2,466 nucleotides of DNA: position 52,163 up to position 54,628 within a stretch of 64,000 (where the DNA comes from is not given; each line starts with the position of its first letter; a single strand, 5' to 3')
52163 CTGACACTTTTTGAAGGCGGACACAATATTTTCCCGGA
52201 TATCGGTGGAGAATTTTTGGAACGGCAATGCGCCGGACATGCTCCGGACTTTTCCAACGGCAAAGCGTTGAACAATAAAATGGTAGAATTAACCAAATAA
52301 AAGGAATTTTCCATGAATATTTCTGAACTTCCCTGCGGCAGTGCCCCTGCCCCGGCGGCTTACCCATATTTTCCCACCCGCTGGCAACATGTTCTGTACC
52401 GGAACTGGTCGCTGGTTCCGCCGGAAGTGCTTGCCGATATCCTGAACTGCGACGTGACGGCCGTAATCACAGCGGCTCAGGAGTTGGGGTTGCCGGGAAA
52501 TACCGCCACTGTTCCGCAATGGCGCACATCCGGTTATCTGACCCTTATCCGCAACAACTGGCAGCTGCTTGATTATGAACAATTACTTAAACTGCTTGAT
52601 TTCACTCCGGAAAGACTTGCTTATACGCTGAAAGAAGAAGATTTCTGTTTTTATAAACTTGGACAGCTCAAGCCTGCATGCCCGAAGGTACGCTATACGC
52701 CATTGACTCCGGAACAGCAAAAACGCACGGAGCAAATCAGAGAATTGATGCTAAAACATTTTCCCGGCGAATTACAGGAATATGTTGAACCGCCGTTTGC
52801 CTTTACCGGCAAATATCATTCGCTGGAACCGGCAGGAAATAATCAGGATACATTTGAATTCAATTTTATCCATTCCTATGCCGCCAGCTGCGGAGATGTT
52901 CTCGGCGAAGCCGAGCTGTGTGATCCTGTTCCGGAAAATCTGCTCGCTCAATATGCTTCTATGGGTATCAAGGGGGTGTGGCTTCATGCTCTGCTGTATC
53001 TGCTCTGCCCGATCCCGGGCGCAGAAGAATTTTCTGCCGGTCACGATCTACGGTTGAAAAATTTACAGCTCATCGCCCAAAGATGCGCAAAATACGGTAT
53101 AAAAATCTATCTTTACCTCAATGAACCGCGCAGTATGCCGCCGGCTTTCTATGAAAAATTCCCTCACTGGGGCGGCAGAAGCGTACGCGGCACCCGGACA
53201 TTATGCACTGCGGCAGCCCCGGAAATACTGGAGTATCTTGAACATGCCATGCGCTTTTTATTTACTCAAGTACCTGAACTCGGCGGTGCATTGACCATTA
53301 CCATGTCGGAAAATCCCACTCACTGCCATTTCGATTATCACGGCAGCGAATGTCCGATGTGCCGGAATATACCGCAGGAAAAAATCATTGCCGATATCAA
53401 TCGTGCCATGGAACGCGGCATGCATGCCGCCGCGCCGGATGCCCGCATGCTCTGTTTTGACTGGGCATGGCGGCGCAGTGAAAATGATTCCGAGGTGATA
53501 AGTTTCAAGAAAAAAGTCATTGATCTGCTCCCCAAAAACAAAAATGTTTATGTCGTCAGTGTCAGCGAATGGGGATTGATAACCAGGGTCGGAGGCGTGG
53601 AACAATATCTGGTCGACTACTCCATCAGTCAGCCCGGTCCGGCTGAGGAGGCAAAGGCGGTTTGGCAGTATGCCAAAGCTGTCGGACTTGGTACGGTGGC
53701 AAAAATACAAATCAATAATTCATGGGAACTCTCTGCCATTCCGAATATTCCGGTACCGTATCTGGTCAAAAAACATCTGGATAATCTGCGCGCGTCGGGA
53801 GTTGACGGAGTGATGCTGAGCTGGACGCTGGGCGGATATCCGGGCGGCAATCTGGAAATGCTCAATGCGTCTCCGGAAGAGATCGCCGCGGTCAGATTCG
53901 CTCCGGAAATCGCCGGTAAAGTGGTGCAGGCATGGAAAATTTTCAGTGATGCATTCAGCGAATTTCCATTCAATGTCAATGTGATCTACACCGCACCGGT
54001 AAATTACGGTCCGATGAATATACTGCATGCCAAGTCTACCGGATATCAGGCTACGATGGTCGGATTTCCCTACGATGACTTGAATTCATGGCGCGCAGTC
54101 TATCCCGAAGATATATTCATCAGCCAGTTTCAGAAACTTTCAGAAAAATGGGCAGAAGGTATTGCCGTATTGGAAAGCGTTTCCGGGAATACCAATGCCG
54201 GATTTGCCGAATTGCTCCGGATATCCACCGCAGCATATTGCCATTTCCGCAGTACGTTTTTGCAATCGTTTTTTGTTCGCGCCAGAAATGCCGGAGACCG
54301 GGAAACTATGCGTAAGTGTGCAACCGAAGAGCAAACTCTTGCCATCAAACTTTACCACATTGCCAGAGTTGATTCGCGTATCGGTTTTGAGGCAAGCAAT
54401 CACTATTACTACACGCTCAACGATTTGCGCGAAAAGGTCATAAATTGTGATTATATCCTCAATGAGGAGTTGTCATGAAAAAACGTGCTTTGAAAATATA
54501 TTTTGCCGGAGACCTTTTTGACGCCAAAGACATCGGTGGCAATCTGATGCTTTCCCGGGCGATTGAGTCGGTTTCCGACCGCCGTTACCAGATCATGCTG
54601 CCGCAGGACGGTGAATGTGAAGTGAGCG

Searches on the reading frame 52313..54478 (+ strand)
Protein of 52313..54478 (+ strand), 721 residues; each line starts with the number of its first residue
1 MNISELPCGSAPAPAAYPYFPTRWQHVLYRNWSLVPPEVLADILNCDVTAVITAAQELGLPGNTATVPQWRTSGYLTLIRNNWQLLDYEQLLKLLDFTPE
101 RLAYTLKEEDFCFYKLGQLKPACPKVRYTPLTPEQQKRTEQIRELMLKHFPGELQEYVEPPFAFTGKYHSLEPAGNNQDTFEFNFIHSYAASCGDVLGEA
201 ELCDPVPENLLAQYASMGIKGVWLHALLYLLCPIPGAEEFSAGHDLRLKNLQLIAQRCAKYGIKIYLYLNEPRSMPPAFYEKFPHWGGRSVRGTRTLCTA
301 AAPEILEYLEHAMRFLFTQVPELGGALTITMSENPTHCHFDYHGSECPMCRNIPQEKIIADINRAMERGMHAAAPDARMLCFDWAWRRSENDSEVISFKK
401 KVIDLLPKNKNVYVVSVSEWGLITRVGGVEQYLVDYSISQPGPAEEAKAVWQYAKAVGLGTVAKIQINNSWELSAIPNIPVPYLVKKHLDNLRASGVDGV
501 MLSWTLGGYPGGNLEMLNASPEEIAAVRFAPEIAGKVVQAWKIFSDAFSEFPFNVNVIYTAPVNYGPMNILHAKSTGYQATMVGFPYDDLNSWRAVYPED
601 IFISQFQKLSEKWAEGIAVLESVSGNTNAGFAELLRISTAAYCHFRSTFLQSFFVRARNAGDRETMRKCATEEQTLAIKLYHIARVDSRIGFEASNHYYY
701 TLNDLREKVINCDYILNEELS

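Call 36: find_encoding_contigs(protein=window:52313-54478:+, flank=10000, max_places=1)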
Protein window:52313-54478:+ (721 aa): 5 contigs read that carry it; 1 place shown.
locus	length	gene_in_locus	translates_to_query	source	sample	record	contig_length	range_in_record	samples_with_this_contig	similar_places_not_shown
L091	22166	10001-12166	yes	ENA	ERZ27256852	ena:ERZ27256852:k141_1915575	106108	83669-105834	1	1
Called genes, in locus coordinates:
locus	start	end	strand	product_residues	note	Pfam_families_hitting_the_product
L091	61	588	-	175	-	PF10502:Peptidase_S26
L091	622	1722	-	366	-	PF00437:T2SSE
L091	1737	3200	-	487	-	PF00437:T2SSE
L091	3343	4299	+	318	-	PF01012:ETF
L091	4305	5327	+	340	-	PF01012:ETF, PF00766:ETF_alpha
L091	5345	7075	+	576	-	PF02771:Acyl-CoA_dh_N, PF02770:Acyl-CoA_dh_M, PF00441:Acyl-CoA_dh_1, PF22924:ACOX_C_alpha1 (weak), PF08028:Acyl-CoA_dh_2, PF12186:AcylCoA_dehyd_C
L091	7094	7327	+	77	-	PF01192:RNA_pol_Rpb6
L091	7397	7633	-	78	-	-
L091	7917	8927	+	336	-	PF01408:GFO_IDH_MocA, PF22725:GFO_IDH_MocA_C3, PF02894:GFO_IDH_MocA_C (faint)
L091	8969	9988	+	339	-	PF20434:BD-FAE (weak), PF00326:Peptidase_S9, PF00756:Esterase (weak)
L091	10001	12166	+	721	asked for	-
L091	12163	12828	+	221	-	PF05014:Nuc_deoxyrib_tr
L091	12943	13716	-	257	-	PF07963:N_methyl (weak)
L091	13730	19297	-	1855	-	PF13385:Laminin_G_3 (faint)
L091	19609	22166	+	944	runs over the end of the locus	?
